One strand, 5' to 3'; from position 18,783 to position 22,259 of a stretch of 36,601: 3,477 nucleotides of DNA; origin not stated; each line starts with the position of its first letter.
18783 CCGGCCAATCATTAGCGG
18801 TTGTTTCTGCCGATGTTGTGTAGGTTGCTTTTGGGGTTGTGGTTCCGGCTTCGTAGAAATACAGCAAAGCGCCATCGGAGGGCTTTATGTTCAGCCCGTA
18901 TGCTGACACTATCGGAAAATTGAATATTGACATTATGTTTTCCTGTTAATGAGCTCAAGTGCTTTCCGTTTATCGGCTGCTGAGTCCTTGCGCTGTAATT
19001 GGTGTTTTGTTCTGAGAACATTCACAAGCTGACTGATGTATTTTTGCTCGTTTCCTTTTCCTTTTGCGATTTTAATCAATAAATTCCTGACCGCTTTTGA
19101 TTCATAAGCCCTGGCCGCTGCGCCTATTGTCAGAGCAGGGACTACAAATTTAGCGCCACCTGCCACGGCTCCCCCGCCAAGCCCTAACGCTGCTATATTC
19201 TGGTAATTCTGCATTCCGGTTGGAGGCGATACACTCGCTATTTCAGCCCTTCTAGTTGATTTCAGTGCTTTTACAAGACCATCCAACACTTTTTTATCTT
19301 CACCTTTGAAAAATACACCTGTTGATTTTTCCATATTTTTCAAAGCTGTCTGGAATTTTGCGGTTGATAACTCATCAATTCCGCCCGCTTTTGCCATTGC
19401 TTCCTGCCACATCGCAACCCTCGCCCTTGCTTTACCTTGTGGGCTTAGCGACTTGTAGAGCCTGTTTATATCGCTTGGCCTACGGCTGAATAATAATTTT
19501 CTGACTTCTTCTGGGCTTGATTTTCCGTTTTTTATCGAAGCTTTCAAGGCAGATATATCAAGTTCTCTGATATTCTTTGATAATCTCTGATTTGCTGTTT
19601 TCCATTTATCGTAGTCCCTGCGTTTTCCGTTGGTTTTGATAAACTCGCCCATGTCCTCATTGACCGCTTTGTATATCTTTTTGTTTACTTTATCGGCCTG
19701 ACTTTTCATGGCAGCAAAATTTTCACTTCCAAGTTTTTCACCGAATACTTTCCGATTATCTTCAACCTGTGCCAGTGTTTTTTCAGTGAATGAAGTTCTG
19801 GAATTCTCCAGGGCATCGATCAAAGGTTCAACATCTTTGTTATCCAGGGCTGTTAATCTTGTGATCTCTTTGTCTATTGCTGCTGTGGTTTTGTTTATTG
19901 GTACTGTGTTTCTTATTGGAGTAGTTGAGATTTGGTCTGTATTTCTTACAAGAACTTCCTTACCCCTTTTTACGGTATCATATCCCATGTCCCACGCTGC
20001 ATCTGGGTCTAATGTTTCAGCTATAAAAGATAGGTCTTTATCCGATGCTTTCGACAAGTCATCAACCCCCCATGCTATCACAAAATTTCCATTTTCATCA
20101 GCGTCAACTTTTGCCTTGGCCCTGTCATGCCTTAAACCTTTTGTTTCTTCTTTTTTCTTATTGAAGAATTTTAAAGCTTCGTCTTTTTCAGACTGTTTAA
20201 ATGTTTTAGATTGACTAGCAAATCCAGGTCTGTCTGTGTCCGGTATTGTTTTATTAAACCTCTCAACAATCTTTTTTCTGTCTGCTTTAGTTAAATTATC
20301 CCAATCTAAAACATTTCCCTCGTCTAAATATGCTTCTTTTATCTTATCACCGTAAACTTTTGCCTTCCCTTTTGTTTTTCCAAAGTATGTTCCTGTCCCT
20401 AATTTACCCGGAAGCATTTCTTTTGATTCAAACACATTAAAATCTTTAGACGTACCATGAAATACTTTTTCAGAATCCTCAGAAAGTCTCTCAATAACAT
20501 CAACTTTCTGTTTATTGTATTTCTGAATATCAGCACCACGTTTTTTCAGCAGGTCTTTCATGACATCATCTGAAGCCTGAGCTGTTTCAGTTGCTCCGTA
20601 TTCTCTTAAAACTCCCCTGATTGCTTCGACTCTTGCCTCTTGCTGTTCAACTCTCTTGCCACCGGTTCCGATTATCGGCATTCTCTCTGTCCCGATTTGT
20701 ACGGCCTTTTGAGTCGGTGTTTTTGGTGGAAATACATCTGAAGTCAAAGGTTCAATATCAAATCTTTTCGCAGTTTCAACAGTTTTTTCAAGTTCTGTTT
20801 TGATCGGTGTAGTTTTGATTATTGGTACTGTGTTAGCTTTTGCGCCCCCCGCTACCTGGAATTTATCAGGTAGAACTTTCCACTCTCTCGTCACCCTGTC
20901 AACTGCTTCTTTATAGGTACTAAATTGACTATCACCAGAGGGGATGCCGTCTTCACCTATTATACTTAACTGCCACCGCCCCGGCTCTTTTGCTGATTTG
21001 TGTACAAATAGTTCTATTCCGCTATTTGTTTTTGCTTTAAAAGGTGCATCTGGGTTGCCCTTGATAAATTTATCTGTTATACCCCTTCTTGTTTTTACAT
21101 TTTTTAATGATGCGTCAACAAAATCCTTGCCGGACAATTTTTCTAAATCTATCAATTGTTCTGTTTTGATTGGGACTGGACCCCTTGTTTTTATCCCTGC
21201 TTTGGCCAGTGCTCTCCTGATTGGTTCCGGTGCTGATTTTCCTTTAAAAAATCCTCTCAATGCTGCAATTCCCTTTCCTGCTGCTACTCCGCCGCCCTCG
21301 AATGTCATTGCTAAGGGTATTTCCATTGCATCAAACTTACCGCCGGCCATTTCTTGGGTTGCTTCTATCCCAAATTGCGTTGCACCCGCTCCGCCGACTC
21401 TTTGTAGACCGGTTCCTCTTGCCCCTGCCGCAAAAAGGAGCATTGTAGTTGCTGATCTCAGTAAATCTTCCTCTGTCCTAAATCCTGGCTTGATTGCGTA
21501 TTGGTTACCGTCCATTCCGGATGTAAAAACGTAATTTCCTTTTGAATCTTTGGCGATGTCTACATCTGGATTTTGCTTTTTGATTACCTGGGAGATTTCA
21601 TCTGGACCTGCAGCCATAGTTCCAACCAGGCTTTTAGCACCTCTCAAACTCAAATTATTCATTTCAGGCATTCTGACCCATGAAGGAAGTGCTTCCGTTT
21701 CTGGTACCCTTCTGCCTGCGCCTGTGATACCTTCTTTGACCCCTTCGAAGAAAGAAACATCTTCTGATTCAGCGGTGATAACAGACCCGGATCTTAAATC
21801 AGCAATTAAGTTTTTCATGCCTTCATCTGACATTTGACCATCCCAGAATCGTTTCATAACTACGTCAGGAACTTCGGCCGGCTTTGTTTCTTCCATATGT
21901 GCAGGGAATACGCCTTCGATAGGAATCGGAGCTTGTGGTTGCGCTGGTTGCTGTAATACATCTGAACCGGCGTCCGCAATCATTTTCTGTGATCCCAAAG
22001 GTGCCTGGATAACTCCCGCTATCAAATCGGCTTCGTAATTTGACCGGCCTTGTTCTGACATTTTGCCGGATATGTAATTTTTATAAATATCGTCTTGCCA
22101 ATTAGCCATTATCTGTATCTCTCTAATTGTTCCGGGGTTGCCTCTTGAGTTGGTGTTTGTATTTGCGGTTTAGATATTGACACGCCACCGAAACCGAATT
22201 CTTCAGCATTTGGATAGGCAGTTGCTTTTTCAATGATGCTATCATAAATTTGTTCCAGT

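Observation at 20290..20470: ADP-ribosyltransferase-like H-G-T ... G-x-Y-F block inside the 1058-aa virion protein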

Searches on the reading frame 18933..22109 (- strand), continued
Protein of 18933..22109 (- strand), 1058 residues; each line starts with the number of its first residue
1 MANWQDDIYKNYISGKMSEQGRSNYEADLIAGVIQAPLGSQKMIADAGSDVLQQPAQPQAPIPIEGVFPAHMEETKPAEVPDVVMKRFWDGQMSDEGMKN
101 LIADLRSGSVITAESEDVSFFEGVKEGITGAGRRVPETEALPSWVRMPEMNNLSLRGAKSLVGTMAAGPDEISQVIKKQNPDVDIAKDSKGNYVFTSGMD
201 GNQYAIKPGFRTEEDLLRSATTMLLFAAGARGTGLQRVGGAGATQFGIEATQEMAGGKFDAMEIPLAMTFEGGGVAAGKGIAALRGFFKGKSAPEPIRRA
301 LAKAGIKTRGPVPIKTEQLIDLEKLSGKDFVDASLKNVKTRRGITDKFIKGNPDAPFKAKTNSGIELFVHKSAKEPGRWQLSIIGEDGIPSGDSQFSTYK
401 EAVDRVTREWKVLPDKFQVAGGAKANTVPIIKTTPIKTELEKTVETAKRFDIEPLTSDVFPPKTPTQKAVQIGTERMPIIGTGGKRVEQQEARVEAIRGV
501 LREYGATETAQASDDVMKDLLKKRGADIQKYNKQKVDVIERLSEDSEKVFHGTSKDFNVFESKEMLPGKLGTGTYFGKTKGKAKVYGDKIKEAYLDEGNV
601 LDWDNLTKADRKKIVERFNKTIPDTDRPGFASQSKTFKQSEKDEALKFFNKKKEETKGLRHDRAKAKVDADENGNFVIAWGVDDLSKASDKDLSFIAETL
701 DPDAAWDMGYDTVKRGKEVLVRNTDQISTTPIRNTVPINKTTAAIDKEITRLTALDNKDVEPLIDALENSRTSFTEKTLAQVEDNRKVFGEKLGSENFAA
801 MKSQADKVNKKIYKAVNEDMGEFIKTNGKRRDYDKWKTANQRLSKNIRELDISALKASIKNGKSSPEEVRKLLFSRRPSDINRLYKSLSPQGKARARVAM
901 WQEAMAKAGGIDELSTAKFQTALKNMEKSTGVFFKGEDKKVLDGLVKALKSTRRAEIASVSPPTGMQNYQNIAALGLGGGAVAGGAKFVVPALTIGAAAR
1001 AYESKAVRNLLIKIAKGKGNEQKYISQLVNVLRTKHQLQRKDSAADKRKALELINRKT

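Call 53: find_encoding_contigs(protein=P0002, flank=10000, max_places=2)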
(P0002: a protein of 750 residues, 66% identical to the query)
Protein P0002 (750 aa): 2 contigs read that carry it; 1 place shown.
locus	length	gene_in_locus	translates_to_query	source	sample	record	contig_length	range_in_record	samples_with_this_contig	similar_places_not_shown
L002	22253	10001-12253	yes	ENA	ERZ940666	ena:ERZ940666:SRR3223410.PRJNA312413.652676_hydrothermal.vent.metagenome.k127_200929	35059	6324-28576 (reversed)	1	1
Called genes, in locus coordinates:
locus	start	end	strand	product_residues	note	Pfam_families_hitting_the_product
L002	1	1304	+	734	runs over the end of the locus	PF16510:P22_portal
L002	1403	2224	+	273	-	-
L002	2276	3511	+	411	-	PF11651:P22_CoatProtein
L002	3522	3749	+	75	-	-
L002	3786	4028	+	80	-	-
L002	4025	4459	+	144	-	PF11650:P22_Tail-4 (weak)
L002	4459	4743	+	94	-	-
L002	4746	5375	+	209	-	-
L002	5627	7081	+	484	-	PF11134:Phage_stabilise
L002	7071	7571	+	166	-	-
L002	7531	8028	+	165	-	-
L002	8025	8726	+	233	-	-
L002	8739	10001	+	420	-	-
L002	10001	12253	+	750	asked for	PF26808:Phage_P22_gp16 (weak)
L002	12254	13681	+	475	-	-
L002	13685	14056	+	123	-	-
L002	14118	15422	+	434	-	-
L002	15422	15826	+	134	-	PF18925:DUF5675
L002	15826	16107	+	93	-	-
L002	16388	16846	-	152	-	-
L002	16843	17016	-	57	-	-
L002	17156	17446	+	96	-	-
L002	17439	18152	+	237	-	PF04404:ERF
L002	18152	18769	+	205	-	PF09588:YqaJ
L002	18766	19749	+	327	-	-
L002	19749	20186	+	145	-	-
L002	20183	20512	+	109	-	-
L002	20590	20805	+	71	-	-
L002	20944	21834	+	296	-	PF00145:DNA_methylase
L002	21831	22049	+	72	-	-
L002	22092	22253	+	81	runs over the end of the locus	PF12844:HTH_19, PF01381:HTH_3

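Call 58: find_encoding_contigs(protein=window:18933-22109:-, flank=3000, max_places=6)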
Protein window:18933-22109:- (1058 aa): 9 contigs read that carry it; 4 places shown.
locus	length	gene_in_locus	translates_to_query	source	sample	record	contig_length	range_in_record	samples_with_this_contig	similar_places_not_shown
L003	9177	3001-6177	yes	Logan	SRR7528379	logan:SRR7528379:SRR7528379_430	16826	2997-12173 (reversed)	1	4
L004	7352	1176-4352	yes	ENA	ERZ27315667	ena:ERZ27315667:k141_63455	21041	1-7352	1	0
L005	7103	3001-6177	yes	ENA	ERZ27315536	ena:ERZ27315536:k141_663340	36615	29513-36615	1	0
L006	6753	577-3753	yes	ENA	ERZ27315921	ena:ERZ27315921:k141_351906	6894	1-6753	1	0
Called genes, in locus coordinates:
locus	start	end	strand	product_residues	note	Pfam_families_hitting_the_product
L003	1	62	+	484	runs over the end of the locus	PF11134:Phage_stabilise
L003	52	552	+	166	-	-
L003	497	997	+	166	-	-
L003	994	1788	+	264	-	-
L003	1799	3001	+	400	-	-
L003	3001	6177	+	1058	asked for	PF18760:ART-PolyVal (weak)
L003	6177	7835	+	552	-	-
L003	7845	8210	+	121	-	-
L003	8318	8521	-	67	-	-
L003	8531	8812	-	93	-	-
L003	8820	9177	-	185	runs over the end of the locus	-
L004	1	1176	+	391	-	?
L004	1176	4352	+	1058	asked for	PF18760:ART-PolyVal (weak)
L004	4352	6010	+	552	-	-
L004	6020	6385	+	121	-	-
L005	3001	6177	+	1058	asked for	PF18760:ART-PolyVal (weak)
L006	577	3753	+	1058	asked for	PF18760:ART-PolyVal (weak)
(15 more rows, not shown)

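Call 67: find_encoding_contigs(protein=P0005, flank=3000, max_places=2)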
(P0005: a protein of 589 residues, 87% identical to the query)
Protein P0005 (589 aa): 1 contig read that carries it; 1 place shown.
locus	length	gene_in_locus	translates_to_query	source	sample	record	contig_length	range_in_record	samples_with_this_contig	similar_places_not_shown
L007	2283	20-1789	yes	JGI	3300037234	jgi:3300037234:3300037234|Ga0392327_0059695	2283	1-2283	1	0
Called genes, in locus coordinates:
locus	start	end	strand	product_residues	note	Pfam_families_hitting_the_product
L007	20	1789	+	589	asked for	-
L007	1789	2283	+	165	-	?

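Call 68: find_encoding_contigs(protein=P0003, flank=10000, max_places=2)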
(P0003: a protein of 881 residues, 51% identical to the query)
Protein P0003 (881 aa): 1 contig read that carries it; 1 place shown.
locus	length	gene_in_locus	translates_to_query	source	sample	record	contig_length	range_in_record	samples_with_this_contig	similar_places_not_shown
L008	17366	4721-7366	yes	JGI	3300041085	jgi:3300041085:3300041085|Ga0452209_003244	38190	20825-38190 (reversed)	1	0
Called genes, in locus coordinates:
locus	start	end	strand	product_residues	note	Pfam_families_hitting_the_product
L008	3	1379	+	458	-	?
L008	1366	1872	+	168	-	-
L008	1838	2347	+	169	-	-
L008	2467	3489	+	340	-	-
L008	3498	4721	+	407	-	-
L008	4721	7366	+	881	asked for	PF26808:Phage_P22_gp16 (faint)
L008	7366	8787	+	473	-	-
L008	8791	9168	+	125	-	-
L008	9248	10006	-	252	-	PF03629:SASA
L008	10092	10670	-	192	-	-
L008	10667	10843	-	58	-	-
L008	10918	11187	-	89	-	-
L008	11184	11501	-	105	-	-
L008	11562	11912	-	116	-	PF09643:YopX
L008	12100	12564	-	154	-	-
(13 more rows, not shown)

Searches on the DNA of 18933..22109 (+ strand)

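Call 8: search_dna_similar(query=window:18933-22109:+, collection=phages, mode=near, max_rows=20)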
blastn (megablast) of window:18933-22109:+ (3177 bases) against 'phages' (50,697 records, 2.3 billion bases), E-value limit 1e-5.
No match.
